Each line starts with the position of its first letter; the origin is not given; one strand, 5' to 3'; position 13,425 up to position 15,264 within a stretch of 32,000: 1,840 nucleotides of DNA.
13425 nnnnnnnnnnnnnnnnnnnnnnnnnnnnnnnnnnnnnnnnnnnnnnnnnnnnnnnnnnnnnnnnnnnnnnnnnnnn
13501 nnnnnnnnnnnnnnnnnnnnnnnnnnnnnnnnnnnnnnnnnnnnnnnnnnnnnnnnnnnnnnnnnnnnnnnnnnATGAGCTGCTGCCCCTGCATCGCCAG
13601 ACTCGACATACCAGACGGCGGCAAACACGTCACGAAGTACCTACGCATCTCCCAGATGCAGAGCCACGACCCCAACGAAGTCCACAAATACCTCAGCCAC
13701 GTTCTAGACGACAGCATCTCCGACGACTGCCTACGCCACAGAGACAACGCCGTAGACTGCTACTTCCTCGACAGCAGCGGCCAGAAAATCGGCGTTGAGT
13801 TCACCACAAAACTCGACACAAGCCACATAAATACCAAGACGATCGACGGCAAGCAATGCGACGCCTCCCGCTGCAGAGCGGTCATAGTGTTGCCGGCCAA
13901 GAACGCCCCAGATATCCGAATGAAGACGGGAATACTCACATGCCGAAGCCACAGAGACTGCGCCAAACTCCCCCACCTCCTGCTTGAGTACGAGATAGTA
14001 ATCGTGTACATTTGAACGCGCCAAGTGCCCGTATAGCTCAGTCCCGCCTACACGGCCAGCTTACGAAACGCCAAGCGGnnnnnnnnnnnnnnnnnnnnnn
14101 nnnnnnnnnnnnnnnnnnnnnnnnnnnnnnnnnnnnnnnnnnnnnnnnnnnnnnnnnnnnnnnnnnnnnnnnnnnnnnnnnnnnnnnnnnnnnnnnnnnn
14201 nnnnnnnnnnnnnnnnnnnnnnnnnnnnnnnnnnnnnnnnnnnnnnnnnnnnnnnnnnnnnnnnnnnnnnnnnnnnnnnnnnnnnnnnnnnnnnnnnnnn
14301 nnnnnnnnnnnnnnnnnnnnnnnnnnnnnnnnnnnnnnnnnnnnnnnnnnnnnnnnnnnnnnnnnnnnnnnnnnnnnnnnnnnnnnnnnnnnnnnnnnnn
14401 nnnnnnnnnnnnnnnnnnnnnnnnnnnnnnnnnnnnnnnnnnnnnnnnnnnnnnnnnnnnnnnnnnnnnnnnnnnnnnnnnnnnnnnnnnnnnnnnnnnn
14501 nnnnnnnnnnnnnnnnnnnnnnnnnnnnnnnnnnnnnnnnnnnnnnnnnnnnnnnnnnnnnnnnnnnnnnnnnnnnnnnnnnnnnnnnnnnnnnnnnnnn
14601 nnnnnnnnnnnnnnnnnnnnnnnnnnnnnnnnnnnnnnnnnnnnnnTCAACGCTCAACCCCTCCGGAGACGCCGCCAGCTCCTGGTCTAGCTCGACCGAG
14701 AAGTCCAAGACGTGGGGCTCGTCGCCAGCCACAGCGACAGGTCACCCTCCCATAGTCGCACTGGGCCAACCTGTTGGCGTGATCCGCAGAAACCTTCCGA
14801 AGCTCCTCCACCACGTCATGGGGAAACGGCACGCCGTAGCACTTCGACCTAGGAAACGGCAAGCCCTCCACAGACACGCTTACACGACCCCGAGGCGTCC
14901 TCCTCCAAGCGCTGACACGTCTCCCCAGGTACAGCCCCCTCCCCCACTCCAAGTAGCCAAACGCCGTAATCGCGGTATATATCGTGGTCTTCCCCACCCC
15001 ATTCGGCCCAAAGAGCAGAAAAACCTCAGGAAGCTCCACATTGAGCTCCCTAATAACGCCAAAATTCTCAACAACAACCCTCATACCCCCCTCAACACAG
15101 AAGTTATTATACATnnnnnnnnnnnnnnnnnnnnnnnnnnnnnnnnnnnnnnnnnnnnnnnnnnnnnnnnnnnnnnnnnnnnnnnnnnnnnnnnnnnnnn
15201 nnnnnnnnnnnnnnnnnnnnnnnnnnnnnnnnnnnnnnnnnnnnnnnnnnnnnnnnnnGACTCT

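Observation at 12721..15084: Non-cas ATPase module appended to the type I-A operon: ABC-like ATPase + coupled Cys-rich protein, facing a second degenerate ABC-like ATPase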

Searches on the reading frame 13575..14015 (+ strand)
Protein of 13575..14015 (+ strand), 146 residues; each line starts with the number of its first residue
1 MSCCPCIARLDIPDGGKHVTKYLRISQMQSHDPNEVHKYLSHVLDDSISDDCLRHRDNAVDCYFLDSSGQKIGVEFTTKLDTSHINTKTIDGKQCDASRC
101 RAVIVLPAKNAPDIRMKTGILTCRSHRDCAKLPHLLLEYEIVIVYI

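Call 3: search_protein_families(library=pfam, proteins=[window:13575-14015:+], max_evalue=1)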
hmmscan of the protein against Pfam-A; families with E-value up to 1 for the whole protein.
window:13575-14015:+ (146 aa): 0 families

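Call 4: search_protein_families(library=ncbifam, proteins=[window:13575-14015:+], max_evalue=1)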
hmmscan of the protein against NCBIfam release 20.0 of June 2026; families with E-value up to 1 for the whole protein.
window:13575-14015:+ (146 aa): 0 families

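Call 6: search_protein_families(library=padloc, proteins=[window:13575-14015:+], max_evalue=1)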
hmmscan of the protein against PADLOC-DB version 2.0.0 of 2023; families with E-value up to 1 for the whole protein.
window:13575-14015:+ (146 aa): 0 families

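Call 21: find_homologous_proteins(query=window:13575-14015:+, max_evalue=0.01)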
Query window:13575-14015:+ (146 aa): 1 proteins with E <= 0.01 among 3 candidates.
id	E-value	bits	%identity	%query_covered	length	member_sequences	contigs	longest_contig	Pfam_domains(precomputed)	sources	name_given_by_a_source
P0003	6.6e-89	314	96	98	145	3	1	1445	-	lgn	-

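Call 22: find_encoding_contigs(protein=P0003, flank=10000)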
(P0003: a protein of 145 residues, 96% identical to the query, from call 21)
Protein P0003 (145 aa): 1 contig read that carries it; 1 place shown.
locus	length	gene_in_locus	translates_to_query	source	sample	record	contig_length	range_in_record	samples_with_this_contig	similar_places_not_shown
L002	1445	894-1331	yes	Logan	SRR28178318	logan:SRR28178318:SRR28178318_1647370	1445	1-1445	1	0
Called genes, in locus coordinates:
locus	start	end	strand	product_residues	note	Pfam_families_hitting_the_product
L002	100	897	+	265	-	-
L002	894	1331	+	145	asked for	-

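Call 61: search_solved_structures(query=A4, max_evalue=10)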
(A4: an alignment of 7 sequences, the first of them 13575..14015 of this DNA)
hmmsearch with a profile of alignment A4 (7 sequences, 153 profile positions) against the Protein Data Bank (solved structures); distinct sequences matched with E-value up to 10: 1.
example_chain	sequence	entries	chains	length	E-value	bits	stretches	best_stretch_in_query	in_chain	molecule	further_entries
8uk9_B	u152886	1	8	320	0.83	13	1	29-125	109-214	Sliding-clamp-loader large subunit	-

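Call 62: search_protein_families(library=pfam, alignment_id=A4, max_evalue=1)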
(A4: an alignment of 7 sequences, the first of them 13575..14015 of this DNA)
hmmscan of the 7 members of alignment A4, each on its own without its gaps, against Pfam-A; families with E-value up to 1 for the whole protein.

A. member 1, window:13575-14015:+ (146 aa): 0 families

B. families by the number of members that match (of 7 scanned): 3 families
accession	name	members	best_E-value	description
PF18154.6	pPIWI_RE_REase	1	0.076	REase associating with pPIWI_RE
PF23591.1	CILP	1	0.1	Cartilage intermediate layer protein 1-like domain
PF12728.13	HTH_17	1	0.24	Helix-turn-helix domain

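Call 69: predict_structure(alignment_id=A5)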
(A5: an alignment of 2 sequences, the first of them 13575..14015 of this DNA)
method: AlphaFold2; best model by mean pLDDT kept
length: 146 residues; sequences in the alignment: 2
mean_pLDDT: 34.3   pTM: 0.29
mean pLDDT of the five models: 34.3, 33.1, 32.2, 30.7, 30.0
residues with pLDDT >= 90: 0; 70-90: 0; 50-70: 1; < 50: 145
segments of 3 or more residues with pLDDT < 50: 1-41, 43-146
pLDDT, mean of each block of 10 residues (from residue 1): 30 35 39 44 38 27 35 29 26 30 36 35 41 37 32
secondary structure, 60 per line:
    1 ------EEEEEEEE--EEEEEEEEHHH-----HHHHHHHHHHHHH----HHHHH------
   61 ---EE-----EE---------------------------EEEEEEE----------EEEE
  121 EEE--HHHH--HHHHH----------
elements in order: E7-14 E17-24 H33-45 H50-54 E100-106 E117-123 H126-129 H132-136

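Call 111: search_protein_families(library=pfam, alignment_id=A7, max_evalue=10)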
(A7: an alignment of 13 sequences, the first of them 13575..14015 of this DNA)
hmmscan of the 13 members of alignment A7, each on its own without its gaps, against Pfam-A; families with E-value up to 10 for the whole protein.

A. member 1, window:13575-14015:+ (146 aa): 0 families

B. families by the number of members that match (of 13 scanned): 9 families
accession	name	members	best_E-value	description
PF23557.1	TPR_leprecan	1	0.00012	Leprecan family TPR-like repeat region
PF03978.18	Borrelia_REV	1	0.017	Borrelia burgdorferi REV protein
PF17175.10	MOLO1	1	0.064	Modulator of levamisole receptor-1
PF05379.17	Peptidase_C23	1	0.067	Carlavirus endopeptidase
PF18154.6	pPIWI_RE_REase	1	0.076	REase associating with pPIWI_RE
PF22974.1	DUF7029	1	0.078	Domain of unknown function (DUF7029)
PF23591.1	CILP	1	0.1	Cartilage intermediate layer protein 1-like domain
PF11545.14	HemeBinding_Shp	1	0.11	Cell surface heme-binding protein Shp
PF12728.13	HTH_17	1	0.24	Helix-turn-helix domain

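Call 112: search_solved_structures(query=A7, max_evalue=10, show_alignments=3)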
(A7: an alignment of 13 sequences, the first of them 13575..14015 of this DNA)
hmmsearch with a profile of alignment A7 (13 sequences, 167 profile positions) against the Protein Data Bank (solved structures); distinct sequences matched with E-value up to 10: 5.
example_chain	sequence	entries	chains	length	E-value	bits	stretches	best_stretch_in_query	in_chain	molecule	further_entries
8uk9_B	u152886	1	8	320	0.47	13.5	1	37-133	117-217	Sliding-clamp-loader large subunit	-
8bao_A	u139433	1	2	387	0.64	13.1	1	41-87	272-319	DUF1887 family protein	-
8unf_E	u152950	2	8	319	0.77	12.8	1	37-133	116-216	Sliding-clamp-loader large subunit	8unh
3u5z_B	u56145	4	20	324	0.8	12.8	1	37-133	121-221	DNA polymerase accessory protein 44 | Sliding-clamp-loader large subunit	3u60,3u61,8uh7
6klc_A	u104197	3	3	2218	1.2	12.2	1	64-141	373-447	RNA-directed RNA polymerase L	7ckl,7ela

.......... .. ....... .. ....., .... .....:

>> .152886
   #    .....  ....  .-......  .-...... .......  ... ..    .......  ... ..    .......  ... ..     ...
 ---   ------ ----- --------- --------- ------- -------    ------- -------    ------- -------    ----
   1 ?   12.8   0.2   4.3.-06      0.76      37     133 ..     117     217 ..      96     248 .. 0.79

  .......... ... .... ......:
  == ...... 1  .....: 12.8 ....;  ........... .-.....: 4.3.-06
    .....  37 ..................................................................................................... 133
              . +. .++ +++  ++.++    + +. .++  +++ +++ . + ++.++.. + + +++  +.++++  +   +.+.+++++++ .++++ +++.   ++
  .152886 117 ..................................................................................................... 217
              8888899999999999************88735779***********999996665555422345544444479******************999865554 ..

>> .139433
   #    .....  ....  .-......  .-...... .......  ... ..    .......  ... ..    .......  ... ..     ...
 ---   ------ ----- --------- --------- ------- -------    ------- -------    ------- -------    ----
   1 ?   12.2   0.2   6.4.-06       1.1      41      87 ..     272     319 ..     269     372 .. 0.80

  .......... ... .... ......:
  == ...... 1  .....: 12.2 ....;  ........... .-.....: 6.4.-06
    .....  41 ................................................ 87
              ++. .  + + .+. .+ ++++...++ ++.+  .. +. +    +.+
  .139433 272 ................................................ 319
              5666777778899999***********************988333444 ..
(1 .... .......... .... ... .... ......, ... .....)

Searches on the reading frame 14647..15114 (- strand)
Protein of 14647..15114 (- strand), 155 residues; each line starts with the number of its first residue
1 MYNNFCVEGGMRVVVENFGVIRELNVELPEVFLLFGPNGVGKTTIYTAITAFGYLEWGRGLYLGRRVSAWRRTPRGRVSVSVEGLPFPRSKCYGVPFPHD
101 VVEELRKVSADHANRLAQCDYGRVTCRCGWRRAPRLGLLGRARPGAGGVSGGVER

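Call 3: search_protein_families(library=pfam, proteins=[window:14647-15114:-], max_evalue=1)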
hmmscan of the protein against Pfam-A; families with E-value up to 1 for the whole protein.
window:14647-15114:- (155 aa): 11 families
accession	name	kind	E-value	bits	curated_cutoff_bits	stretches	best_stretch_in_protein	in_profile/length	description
PF13476.12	AAA_23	-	1.3e-07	33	27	1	12-51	1-41/201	AAA domain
PF13175.12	AAA_15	-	2e-05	24.9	32.1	1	13-52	6-46/374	AAA ATPase domain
PF00005.33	ABC_tran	-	6.1e-05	24.1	25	1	24-84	6-67/137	ABC transporter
PF13555.12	AAA_29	-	0.0028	17.8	27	1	17-51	8-44/61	P-loop containing region of AAA domain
PF13514.12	AAA_27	-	0.0079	16.2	22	1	15-52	8-49/206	AAA domain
PF00004.35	AAA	-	0.03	15.2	21.2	1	33-50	2-19/131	ATPase family associated with various cellular activities (AAA)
PF13304.12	AAA_21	-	0.046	14.2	27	1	32-50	2-20/304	AAA domain, putative AbiEii toxin, Type IV TA system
PF02463.25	SMC_N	-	0.06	13.2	40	1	13-49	5-44/220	RecF/RecN/SMC N terminal domain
PF00448.28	SRP54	-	0.1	12.7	22.7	1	29-48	1-20/196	SRP54-type protein, GTPase domain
PF13191.12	AAA_16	-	0.14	13.1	32.6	1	29-50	24-45/167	AAA ATPase domain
PF00931.28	NB-ARC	-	0.35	10.5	23.5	1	27-49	16-38/248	NB-ARC domain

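Call 4: search_protein_families(library=ncbifam, proteins=[window:14647-15114:-], max_evalue=1)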
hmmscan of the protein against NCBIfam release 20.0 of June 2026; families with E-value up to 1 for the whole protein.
window:14647-15114:- (155 aa): 70 families (the best 25 are shown)
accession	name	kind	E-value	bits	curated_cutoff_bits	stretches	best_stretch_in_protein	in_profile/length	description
NF008449.1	PRK11300.1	equivalog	0.00011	21.5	362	1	23-53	25-55/255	high-affinity branched-chain amino acid ABC transporter ATP-binding protein LivG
TIGR00611.2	recf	equivalog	0.00015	21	172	1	13-53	4-45/339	DNA replication/repair protein RecF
TIGR04406.1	LPS_export_lptB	equivalog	0.00056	19.3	240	1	23-80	21-78/239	LPS export ABC transporter ATP-binding protein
NF010068.0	PRK13548.1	equivalog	0.0013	17.9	261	1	23-73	25-75/261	heme ABC transporter ATP-binding protein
NF047739.1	antiphage_MADS3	equivalog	0.0013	17.9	420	1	12-50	4-42/427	methylation-associated defense system AAA family ATPase MAD3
TIGR01188.1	drrA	subfamily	0.0024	17.2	312.45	1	23-52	13-42/302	daunorubicin resistance ABC transporter, ATP-binding protein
NF010059.0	PRK13536.1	equivalog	0.0024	16.7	549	1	24-80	64-120/342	nodulation factor ABC transporter ATP-binding protein NodI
TIGR03411.1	urea_trans_UrtD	equivalog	0.0032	17.2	304.1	1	11-51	8-50/242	urea ABC transporter ATP-binding protein UrtD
TIGR02982.1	heterocyst_DevA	subfamily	0.0033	17.1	295.8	1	23-59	25-61/220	ABC exporter ATP-binding subunit, DevA family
TIGR01288.1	nodI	equivalog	0.0036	16.3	424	1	12-80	17-81/303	nodulation factor ABC transporter ATP-binding protein NodI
TIGR03410.1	urea_trans_UrtE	equivalog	0.004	16.6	285.8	1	23-75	20-72/230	urea ABC transporter ATP-binding subunit UrtE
NF010060.0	PRK13537.1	equivalog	0.0057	15.6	521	1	12-80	28-92/314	nodulation factor ABC transporter ATP-binding protein NodI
TIGR01978.1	sufC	equivalog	0.0077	15.7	212.8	1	13-50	8-47/243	Fe-S cluster assembly ATPase SufC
NF041760.1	PtuA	equivalog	0.0077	15.2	500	1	13-50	55-93/524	retron Ec78 anti-phage system effector ATPase PtuA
NF040729.1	ABC_ATP_SaoA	equivalog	0.011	15.2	360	1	23-61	25-63/248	ABC transporter ATP-binding protein SaoA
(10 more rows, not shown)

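Call 6: search_protein_families(library=padloc, proteins=[window:14647-15114:-], max_evalue=1)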
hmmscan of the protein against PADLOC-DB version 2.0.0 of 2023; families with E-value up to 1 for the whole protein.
window:14647-15114:- (155 aa): 78 families (the best 25 are shown)
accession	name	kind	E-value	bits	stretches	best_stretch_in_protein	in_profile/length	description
PDLC02979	AriA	-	1.1e-06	26.7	1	13-52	6-46/373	-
PDLC04135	mad3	-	2.3e-06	25.4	1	12-50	4-43/374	mads_3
PDLC02981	AriAB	-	4.3e-06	23.7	1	13-50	6-44/694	-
PDLC00271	PtuA1|PtuA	-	3.6e-05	21.5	1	13-50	6-44/421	AAA ATPase domain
PDLC00067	GajA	-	3.8e-05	20.4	1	13-50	8-45/604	AAA ATPase domain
PDLC04183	HEC-01A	-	4.1e-05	20.8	1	12-49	7-44/402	-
PDLC04178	HEC-01A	-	6.4e-05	20.2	1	12-49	11-48/399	-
PDLC04032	PD-T4-4_A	-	8e-05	19.8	1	11-46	1-36/474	-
PDLC00062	GajA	-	0.00011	18.8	1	12-59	5-52/639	AAA ATPase domain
PDLC02358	Old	-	0.00013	18.9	1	12-51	6-45/578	Old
PDLC04175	HEC-01A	-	0.00019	18.6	1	12-48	8-44/363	-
PDLC00298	PtuA1|PtuA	-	0.00022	18.4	1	13-50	6-44/423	AAA ATPase domain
PDLC00305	PtuA1|PtuA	-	0.00026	18.4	1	13-51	6-45/392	AAA ATPase domain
PDLC04664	PDC-M47A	-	0.00026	18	1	11-57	1-45/461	-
PDLC04033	PD-T4-4_A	-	0.00033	18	1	11-52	1-42/460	-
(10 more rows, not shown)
